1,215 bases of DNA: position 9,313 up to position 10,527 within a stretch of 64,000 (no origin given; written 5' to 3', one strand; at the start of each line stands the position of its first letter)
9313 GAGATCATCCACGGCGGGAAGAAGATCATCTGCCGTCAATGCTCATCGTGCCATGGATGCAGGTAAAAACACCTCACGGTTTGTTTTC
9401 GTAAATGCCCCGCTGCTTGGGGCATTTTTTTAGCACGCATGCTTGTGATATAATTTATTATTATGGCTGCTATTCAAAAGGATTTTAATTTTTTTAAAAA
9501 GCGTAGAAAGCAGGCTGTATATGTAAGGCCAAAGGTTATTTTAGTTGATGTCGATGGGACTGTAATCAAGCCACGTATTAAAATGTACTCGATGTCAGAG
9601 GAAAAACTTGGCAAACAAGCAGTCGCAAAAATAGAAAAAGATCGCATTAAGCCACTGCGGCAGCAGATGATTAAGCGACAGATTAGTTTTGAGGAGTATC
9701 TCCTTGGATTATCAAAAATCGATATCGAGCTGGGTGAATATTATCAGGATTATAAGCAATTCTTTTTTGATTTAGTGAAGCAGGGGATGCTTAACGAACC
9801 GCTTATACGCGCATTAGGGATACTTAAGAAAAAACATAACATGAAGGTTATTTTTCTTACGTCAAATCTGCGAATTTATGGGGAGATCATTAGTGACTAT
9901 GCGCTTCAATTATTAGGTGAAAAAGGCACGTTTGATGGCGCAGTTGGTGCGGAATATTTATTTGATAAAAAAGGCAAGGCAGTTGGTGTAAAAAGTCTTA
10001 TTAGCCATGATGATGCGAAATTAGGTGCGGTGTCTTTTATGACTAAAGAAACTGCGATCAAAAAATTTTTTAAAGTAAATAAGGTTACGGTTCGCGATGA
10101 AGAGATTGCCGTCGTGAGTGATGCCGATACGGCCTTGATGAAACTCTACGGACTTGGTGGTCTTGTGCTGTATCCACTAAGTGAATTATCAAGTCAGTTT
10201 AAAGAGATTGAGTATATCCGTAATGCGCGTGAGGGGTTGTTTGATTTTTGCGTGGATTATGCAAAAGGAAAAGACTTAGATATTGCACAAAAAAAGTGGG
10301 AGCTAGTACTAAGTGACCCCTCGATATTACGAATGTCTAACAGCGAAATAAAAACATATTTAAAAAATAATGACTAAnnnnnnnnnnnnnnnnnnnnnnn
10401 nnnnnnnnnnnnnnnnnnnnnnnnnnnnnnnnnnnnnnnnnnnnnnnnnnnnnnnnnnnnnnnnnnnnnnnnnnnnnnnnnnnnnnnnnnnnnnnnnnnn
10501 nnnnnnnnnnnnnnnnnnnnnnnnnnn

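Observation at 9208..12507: Split Pnkp-like kinase/phosphatase pair with Nudix and PD-(D/E)xK nuclease: candidate nucleic-acid end-healing or defence island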

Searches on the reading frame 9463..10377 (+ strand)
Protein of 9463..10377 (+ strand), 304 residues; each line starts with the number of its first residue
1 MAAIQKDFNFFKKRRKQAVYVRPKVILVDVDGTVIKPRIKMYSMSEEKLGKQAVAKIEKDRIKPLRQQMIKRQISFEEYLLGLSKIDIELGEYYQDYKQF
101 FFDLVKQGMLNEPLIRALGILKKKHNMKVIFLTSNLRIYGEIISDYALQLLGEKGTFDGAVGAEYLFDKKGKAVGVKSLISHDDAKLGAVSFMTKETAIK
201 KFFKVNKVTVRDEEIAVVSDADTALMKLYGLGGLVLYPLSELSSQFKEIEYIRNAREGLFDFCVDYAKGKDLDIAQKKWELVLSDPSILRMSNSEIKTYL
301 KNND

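Call 3: search_protein_families(library=pfam, proteins=[window:9463-10377:+], max_evalue=0.1)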
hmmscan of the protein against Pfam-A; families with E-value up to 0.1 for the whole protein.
window:9463-10377:+ (304 aa): 1 family
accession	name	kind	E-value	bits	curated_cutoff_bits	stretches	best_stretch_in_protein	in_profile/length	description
PF00702.32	Hydrolase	-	0.0034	18.2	26.4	1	24-164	2-148/191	haloacid dehalogenase-like hydrolase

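Call 4: search_protein_families(library=ncbifam, proteins=[window:9463-10377:+], max_evalue=0.1)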
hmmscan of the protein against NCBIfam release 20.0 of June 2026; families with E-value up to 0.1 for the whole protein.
window:9463-10377:+ (304 aa): 2 families
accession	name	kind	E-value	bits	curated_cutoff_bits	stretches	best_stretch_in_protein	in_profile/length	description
TIGR01549.1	HAD-SF-IA-v1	subfamily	0.068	13.6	23.3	0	25-95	1-69/149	HAD-IA family hydrolase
NF010617.0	PRK14013.2-3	equivalog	0.09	12.2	613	0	138-217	117-195/350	hypothetical protein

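Call 6: search_solved_structures(query=window:9463-10377:+, max_evalue=1, show_alignments=2)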
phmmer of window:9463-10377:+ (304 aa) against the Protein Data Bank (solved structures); distinct sequences matched with E-value up to 1: 0.

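Call 12: find_homologous_proteins(query=window:9463-10377:+)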
Query window:9463-10377:+ (304 aa): 36 proteins with E <= 0.001 among 1518 candidates.
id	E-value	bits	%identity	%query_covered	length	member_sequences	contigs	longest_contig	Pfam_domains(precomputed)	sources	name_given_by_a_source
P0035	3.0e-191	652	100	100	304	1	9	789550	-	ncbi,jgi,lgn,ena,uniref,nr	ncbi:MAG: hypothetical protein ACD_81C00126G0023 [uncultured bacterium]|uniref:Uncharacterized prote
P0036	3.3e-160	550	82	99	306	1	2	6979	-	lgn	-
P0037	2.1e-157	541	82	100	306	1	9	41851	-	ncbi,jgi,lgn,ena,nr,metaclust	ncbi:TPA: hypothetical protein DEP58_04975 [Patescibacteria group bacterium]|nr:MAG: hypothetical pr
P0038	1.9e-155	535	80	100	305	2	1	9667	PF00702.33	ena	-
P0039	5.7e-143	494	75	99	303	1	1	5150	PF00702.33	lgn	-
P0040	6.0e-129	448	67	100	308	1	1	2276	PF00702.33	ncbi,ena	-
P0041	1.2e-126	440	66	100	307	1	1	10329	-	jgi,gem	-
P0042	1.1e-125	437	66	100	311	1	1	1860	-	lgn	-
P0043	2.9e-125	435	68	99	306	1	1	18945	-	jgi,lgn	jgi:hypothetical protein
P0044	4.2e-125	435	67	98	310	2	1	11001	-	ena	-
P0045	2.4e-124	432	65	100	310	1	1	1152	-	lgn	-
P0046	2.0e-123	429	68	93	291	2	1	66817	PF12710.14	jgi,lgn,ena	jgi:hypothetical protein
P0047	3.7e-122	425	64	97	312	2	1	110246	-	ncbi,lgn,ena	ncbi:MAG: hypothetical protein WC587_00160 [Candidatus Paceibacterota bacterium]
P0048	8.3e-122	424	63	100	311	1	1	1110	-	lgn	-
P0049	1.2e-121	424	64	100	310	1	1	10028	-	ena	-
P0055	1.5e-118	413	64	99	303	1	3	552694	-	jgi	-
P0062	2.4e-115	403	61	99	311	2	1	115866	PF00702.33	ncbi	-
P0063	2.7e-115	403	61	99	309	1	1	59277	PF00702.33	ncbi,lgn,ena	-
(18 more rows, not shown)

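Call 23: search_solved_structures(query=A2, max_evalue=10, show_alignments=2)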
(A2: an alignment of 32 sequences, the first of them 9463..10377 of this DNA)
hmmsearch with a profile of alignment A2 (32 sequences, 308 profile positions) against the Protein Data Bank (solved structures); distinct sequences matched with E-value up to 10: 6.
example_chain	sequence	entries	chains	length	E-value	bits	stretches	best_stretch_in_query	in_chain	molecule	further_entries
7uzf_M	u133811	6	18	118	0.13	14.5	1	171-235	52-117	V-type proton ATPase subunit G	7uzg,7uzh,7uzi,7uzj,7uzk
7u8o_M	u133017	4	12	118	0.13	14.4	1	171-235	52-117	V-type proton ATPase subunit G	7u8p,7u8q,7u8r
7uj2_A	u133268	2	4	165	0.67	12.1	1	148-217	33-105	Outer surface protein C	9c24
4ry0_A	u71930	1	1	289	0.71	12.1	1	130-229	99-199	Probable ribose ABC transporter, substrate-binding protein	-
7bml_A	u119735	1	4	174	0.76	12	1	148-217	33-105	Outer surface protein C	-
5ibq_A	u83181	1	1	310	0.83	11.8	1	130-229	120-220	Probable ribose ABC transporter, substrate-binding protein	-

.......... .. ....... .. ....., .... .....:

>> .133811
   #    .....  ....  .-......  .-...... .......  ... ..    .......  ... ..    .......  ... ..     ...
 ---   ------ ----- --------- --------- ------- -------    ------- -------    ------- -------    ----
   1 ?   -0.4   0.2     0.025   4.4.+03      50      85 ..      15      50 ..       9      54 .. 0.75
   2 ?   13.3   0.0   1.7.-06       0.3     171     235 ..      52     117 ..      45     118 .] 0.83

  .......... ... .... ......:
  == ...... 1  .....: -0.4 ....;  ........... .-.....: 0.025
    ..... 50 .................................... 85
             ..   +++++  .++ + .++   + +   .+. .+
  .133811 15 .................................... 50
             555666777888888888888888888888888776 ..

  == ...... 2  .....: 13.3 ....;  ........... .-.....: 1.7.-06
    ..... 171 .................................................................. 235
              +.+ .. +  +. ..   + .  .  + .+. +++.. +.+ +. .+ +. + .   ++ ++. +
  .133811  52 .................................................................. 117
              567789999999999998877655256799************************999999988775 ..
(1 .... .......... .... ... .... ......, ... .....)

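Call 24: find_encoding_contigs(protein=P0035, flank=10000, max_places=3)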
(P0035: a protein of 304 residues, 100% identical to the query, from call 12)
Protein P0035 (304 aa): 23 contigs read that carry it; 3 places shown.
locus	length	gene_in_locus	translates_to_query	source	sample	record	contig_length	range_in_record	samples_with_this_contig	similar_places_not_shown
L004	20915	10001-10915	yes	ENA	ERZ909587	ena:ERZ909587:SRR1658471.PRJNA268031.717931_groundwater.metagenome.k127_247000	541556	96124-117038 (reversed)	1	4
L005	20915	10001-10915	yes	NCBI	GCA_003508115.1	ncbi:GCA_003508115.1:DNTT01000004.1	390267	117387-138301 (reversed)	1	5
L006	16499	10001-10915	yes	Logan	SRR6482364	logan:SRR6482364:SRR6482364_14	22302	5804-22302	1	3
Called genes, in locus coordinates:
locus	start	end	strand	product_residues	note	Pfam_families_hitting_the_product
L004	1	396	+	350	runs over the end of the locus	PF13091:PLDc_2, PF00614:PLDc (weak)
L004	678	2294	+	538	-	PF01979:Amidohydro_1 (weak), PF07969:Amidohydro_3 (weak)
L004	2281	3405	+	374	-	PF01098:FTSW_RODA_SPOVE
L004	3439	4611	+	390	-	PF03033:Glyco_transf_28, PF04101:Glyco_tran_28_C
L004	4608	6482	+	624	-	PF00756:Esterase (weak), PF00135:COesterase (weak), PF00561:Abhydrolase_1, PF12697:Abhydrolase_6 (faint), PF20434:BD-FAE (faint), PF12146:Hydrolase_4 (weak), PF00326:Peptidase_S9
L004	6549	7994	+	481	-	PF00749:tRNA-synt_1c, PF19269:Anticodon_2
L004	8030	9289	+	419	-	PF01551:Peptidase_M23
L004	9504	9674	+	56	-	-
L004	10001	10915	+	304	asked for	-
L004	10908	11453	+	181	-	PF13671:AAA_33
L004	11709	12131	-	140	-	PF00293:NUDIX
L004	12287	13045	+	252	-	-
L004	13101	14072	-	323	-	PF01244:Peptidase_M19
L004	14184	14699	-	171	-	-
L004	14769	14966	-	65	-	-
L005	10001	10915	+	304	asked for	-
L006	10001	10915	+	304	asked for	-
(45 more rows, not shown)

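Call 25: find_related_loci(query=A2, collection=genome_contigs, flank=8000)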
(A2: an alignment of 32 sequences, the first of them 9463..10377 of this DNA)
Query A2 (304 aa) in genome_contigs; peptide patterns used: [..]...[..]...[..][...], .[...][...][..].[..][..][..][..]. (x = any residue, [..] = any of these).
48 stretches matched a pattern; 7 encode a relative of the query (tblastn E <= 1e-3); 7 distinct loci.
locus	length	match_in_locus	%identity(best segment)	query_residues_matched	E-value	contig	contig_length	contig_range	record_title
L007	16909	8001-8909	82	1-303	1e-168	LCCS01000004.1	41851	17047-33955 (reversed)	MAG: Parcubacteria group bacterium GW2011_GWD2_42_14 UU98_C0004, whole genome shotgun sequence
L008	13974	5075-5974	68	1-297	8e-134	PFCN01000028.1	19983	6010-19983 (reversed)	MAG: Candidatus Niyogibacteria bacterium CG10_big_fil_rev_8_21_14_0_10_42_19 CG10_8_21_14_0.10_scaffold_2330_c, whole ge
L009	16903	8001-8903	64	1-296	3e-129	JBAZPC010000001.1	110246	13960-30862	MAG: Candidatus Paceibacterota bacterium isolate SO_2017_SWC_20 scaffold_206_c1_LP-4_2017, whole genome shotgun sequence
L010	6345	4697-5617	62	1-304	4e-127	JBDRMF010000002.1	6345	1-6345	MAG: Patescibacteria group bacterium isolate MEGAHIT-group-1.819 k141_4417646, whole genome shotgun sequence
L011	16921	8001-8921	61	1-302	6e-125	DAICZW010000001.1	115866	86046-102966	MAG TPA_asm: bacterium isolate clean1826 NODE_1_length_115866_cov_6.132655, whole genome shotgun sequence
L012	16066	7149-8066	61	1-301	2e-122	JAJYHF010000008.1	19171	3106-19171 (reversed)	MAG: bacterium isolate DBS1-3.bin45 NODE_5140_length_19171_cov_1.51055, whole genome shotgun sequence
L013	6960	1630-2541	63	1-302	3e-122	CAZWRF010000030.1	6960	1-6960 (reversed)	MAG TPA_asm: uncultured Candidatus Saccharibacteria bacterium isolate binchicken_co150_727 genome assembly, contig: NODE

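Call 26: find_related_loci(query=A2, collection=metagenome_contigs, flank=8000)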
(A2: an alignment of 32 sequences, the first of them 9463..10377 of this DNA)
Query A2 (304 aa) in metagenome_contigs; peptide patterns used: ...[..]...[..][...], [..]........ (x = any residue, [..] = any of these).
401 stretches matched a pattern; 11 encode a relative of the query (tblastn E <= 1e-3); 11 distinct loci.
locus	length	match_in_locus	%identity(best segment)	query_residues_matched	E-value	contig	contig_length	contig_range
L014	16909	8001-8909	82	1-303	2e-168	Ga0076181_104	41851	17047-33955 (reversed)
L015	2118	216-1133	67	1-303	1e-147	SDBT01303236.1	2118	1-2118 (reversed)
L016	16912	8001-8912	67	1-302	8e-136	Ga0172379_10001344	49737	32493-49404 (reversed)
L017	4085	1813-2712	68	1-297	2e-136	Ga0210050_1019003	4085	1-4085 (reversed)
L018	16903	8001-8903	64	1-296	4e-129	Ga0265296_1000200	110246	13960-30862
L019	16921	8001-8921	61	1-302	3e-126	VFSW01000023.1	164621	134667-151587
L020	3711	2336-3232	62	1-296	2e-128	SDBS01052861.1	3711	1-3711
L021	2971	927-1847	61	1-304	2e-129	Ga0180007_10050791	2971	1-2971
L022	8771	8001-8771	68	1-254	5e-111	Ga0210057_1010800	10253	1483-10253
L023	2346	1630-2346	63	1-237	2e-94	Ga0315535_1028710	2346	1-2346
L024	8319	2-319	71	192-297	1e-46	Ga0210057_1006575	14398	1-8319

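Call 27: predict_structure(alignment_id=A2)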
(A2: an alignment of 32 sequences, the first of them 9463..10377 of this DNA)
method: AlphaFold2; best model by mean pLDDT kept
length: 304 residues; sequences in the alignment: 32
mean_pLDDT: 91.2   pTM: 0.90
mean pLDDT of the five models: 91.2, 90.4, 90.2, 89.0, 86.1
residues with pLDDT >= 90: 223; 70-90: 72; 50-70: 7; < 50: 2
segments of 3 or more residues with pLDDT < 50: none
pLDDT, mean of each block of 10 residues (from residue 1): 81 89 97 83 71 88 94 94 91 87 93 98 98 92 97 97 94 94 93 96 97 97 93 92 77 85 93 96 95 91 71
secondary structure, 60 per line:
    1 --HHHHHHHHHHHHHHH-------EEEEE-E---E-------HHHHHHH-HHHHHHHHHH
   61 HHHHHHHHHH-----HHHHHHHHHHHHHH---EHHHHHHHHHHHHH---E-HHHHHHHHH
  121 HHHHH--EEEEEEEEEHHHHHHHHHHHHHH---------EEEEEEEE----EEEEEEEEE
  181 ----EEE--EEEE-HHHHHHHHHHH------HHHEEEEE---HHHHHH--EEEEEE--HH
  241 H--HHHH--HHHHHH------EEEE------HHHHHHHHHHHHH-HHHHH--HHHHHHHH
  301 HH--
elements in order: H3-17 E25-29 H43-49 H51-70 H76-89 H94-106 H112-125 E128-136 H137-150 E160-167 E172-180 E185-187 E190-193 H195-205 E215-219 H223-228 E231-236 H244-247 H250-255 E262-265 H272-284 H286-290 H293-302

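Call 35: find_encoding_contigs(protein=P0037, flank=6000, max_places=1)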
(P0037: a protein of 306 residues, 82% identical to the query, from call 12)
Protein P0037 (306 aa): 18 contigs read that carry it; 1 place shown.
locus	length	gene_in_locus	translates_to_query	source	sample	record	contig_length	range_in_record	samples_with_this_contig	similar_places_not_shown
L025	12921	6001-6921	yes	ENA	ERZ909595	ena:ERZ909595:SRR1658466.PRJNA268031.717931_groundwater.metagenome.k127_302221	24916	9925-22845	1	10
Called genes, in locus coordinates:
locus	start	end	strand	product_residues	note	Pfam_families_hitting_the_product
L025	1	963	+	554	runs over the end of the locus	-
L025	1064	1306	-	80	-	-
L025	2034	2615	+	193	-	PF04011:LemA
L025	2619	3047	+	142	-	-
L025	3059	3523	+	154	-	-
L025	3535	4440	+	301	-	PF01435:Peptidase_M48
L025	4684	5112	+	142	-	-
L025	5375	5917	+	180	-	-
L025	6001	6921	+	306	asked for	-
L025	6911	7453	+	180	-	PF00004:AAA (faint), PF13671:AAA_33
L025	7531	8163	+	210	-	PF09335:VTT_dom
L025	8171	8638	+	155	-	PF02643:DUF192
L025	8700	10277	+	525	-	PF01564:Spermine_synth (weak)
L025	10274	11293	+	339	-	PF04389:Peptidase_M28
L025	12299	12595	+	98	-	-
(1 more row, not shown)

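Call 36: find_encoding_contigs(protein=P0062, flank=6000, max_places=1)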
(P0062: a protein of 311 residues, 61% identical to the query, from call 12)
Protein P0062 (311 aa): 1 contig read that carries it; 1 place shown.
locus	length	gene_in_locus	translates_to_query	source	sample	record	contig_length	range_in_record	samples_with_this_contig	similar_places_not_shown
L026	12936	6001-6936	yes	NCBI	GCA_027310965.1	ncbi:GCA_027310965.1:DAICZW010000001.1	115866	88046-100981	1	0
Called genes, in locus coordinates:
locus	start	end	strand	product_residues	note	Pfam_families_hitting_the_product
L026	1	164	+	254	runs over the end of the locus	PF00072:Response_reg, PF00486:Trans_reg_C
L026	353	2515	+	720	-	PF00512:HisKA, PF02518:HATPase_c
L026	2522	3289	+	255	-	PF20582:UPF0758_N, PF04002:RadC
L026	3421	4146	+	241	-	PF00005:ABC_tran, PF13304:AAA_21 (faint)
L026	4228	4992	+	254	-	PF12679:ABC2_membrane_2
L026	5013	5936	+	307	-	-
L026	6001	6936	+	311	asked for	PF00702:Hydrolase (weak)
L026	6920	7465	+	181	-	PF13671:AAA_33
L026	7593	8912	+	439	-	PF00206:Lyase_1, PF10397:ADSL_C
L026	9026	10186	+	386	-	PF01926:MMR_HSR1, PF02421:FeoB_N, PF06071:YchF-GTPase_C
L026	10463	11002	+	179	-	-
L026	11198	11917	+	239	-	PF03167:UDG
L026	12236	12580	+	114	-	-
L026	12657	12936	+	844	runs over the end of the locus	PF13401:AAA_22 (faint), PF00158:Sigma54_activat (faint), PF05729:NACHT (faint), PF13191:AAA_16 (faint), PF00004:AAA, PF07724:AAA_2, PF07728:AAA_5, PF10431:ClpB_D2-small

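Call 37: find_encoding_contigs(protein=P0055, flank=6000, max_places=1)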
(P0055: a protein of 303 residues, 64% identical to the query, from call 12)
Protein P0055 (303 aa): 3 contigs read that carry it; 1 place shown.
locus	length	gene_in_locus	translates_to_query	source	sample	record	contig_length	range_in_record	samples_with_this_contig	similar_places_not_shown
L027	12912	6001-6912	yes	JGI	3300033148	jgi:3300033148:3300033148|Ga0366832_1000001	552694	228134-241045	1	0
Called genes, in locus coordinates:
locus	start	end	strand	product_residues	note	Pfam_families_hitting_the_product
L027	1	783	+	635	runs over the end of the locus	PF00012:HSP70, PF06723:MreB_Mbl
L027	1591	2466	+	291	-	-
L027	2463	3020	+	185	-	PF00226:DnaJ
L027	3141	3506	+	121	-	-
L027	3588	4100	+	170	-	-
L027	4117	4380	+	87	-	-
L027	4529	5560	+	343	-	PF00764:Arginosuc_synth (weak), PF03054:tRNA_Me_trans, PF20259:tRNA_Me_trans_M, PF20258:tRNA_Me_trans_C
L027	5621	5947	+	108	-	-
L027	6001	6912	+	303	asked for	-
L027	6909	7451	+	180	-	PF13671:AAA_33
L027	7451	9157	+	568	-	PF01411:tRNA-synt_2c, PF07973:tRNA_SAD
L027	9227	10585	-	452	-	-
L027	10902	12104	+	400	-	PF11104:PilM_2, PF06723:MreB_Mbl (faint), PF14450:FtsA (weak)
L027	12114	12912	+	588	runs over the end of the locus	-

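Call 40: search_protein_representatives(alignment_id=A2)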
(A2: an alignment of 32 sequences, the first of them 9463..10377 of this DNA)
Query: 32 sequences, 308 profile positions. Proteins with E-value up to 0.001 (for the whole library): 23; up to 1e-10: 7; up to 1e-30: 3. The best 23 are listed.
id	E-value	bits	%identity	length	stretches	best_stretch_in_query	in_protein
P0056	2.1e-163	559.0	-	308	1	1-307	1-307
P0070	2.9e-101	355.0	-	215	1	1-212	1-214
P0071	1.6e-34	135.7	-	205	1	88-187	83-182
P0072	9.3e-13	64.3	-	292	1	13-228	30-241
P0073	1.6e-12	63.5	-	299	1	15-224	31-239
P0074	2.4e-12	62.9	-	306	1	5-228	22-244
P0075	1.1e-11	60.8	-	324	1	21-249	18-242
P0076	2.0e-09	53.3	-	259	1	11-247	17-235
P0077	2.0e-08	50.0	-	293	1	13-231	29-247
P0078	5.0e-08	48.7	-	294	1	6-223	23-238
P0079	1.2e-07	47.5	-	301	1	6-215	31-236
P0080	1.2e-07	47.5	-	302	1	24-248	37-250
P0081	9.9e-07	44.5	-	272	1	11-202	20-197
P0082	1.9e-06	43.6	-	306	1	25-248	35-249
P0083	2.2e-06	43.3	-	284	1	97-232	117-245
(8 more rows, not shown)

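Call 41: find_encoding_contigs(protein=P0072, flank=4000, max_places=2)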
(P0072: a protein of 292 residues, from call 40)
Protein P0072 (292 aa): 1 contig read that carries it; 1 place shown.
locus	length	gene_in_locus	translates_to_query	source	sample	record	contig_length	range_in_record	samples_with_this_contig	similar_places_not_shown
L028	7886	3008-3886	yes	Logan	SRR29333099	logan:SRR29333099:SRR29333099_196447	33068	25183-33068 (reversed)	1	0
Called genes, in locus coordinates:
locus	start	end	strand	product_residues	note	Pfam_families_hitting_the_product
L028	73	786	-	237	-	PF09335:VTT_dom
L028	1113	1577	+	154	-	PF13404:HTH_AsnC-type, PF13412:HTH_24, PF01037:AsnC_trans_reg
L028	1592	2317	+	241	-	-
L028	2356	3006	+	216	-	-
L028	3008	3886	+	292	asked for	PF00702:Hydrolase (weak), PF12710:HAD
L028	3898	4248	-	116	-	PF01035:DNA_binding_1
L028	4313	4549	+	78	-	-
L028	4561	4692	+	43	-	-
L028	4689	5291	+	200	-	PF02224:Cytidylate_kin (faint), PF13189:Cytidylate_kin2, PF13238:AAA_18 (weak)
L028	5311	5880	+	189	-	PF00254:FKBP_C, PF22199:FKBP26_IF (weak)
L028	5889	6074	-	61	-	-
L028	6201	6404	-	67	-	PF00125:Histone, PF00808:CBFD_NFYB_HMF, PF02969:TAF (weak), PF15630:CENP-S (weak)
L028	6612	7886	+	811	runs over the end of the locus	PF00270:DEAD, PF04851:ResIII, PF21210:RNA_helicase_helical, PF00271:Helicase_C, PF02732:ERCC4, PF12826:HHH_2, PF14520:HHH_5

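Call 45: find_encoding_contigs(protein=P0075, flank=4000, max_places=2)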
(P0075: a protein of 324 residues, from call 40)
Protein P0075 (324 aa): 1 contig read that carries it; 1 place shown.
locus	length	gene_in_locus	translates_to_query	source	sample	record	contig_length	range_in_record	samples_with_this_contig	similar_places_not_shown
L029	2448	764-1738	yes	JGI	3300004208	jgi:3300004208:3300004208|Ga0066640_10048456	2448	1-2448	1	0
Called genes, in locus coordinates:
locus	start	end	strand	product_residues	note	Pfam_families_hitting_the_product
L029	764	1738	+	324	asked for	-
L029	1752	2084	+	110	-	PF00406:ADK, PF13207:AAA_17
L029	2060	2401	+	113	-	PF00406:ADK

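Call 46: find_encoding_contigs(protein=P0080, flank=4000, max_places=2)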
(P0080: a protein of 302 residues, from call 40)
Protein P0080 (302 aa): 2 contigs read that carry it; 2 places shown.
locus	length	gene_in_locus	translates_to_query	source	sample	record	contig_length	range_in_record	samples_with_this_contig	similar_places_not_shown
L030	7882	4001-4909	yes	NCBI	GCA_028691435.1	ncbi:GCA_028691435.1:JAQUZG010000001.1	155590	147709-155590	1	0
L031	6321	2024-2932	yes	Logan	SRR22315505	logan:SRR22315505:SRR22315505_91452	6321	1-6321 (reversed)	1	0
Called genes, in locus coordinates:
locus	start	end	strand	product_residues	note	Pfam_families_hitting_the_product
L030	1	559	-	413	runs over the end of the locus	PF03463:eRF1_1, PF18854:baeRF_family10 (faint), PF03464:eRF1_2, PF18859:acVLRF1, PF03465:eRF1_3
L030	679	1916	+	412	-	PF00696:AA_kinase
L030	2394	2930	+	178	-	-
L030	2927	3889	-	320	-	PF01866:Diphthamide_syn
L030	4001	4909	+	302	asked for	PF00702:Hydrolase, PF12710:HAD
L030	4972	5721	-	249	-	PF00252:Ribosomal_L16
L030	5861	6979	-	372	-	PF00155:Aminotran_1_2, PF01053:Cys_Met_Meta_PP (weak), PF00266:Aminotran_5, PF04864:Alliinase_C (weak)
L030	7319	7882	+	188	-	PF22025:ThiI_fer, PF02926:THUMP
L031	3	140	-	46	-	?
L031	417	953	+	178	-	-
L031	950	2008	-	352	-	PF01866:Diphthamide_syn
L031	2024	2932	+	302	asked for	PF00702:Hydrolase, PF12710:HAD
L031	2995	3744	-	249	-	PF00252:Ribosomal_L16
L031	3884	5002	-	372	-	PF00155:Aminotran_1_2, PF01053:Cys_Met_Meta_PP (weak), PF00266:Aminotran_5, PF04864:Alliinase_C (weak)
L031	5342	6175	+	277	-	PF22025:ThiI_fer, PF02926:THUMP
